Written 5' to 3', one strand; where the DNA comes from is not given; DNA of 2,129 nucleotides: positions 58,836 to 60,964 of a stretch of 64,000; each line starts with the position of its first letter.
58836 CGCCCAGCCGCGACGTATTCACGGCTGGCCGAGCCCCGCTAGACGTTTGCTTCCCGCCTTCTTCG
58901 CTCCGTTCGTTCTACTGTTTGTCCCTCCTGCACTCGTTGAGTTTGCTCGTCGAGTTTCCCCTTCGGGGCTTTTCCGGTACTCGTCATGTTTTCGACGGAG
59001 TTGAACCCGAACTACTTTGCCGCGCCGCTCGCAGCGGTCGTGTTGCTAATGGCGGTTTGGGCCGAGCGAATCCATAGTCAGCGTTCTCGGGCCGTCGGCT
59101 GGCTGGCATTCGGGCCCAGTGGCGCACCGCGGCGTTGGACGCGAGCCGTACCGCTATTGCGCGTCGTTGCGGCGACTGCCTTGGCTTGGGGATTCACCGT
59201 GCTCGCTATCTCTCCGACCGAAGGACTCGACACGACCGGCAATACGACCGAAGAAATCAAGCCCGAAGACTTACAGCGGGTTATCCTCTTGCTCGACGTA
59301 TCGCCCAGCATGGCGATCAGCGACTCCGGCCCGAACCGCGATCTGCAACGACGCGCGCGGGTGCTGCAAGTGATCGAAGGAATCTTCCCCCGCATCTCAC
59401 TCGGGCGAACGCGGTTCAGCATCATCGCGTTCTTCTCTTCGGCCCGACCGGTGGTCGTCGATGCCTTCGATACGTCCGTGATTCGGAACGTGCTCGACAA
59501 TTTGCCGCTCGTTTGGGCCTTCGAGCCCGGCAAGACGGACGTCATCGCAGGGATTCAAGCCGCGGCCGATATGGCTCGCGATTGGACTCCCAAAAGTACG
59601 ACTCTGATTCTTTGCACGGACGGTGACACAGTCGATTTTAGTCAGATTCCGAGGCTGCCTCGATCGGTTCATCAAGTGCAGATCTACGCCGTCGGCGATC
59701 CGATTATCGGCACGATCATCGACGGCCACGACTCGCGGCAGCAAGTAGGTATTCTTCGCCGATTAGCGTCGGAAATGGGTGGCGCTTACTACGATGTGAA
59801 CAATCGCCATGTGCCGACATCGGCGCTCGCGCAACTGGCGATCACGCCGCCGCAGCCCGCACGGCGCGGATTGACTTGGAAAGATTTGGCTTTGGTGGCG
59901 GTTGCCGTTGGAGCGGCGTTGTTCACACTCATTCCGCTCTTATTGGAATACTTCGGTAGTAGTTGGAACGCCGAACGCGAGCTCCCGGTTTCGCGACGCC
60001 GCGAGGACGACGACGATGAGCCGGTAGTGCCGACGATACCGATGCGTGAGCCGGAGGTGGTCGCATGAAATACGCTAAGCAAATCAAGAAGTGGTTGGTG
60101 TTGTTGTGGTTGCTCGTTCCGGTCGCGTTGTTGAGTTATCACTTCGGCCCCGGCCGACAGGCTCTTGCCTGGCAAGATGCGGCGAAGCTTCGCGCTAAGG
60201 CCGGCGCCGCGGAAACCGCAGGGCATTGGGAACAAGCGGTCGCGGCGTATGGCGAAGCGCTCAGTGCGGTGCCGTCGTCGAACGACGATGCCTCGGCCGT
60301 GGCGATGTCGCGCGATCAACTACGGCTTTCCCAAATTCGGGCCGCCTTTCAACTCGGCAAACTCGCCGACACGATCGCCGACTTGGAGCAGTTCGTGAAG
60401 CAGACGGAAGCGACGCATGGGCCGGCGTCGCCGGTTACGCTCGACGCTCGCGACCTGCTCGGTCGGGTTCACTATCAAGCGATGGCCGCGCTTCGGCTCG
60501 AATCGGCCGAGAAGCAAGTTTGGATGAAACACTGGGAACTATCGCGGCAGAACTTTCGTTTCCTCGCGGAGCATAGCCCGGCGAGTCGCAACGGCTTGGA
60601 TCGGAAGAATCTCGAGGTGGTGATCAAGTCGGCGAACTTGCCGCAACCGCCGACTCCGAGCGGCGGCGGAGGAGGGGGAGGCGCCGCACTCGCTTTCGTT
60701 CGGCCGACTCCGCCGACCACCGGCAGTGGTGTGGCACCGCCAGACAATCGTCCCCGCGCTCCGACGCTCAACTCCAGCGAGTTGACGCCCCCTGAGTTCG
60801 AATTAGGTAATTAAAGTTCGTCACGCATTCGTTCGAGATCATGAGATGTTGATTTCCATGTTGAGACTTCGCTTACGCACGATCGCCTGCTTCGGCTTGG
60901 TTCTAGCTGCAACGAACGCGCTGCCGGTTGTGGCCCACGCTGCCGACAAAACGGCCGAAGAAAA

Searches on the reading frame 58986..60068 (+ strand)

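Call 41: search_protein_families(library=pfam, proteins=[window:58986-60068:+], max_evalue=0.001)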
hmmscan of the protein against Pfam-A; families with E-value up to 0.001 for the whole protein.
window:58986-60068:+ (360 aa): 1 family
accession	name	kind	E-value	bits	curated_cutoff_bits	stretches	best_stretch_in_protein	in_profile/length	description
PF13519.12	VWA_2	-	6.7e-06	27.1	27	1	99-213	1-106/107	von Willebrand factor type A domain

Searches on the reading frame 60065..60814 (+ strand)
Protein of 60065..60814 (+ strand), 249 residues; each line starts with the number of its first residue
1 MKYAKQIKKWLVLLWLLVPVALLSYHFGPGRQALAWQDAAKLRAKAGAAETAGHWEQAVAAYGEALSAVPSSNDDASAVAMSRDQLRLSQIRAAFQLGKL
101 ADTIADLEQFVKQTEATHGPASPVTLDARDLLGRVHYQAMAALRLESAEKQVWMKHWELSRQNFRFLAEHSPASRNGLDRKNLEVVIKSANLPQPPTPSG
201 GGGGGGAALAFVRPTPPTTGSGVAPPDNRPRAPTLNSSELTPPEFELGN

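Call 41: search_protein_families(library=pfam, proteins=[window:60065-60814:+], max_evalue=0.001)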
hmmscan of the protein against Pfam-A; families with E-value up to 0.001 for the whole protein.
window:60065-60814:+ (249 aa): 1 family
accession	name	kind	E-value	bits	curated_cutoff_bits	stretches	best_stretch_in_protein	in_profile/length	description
PF13424.12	TPR_12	-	0.00013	22.5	30.1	0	93-139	12-58/77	Tetratricopeptide repeat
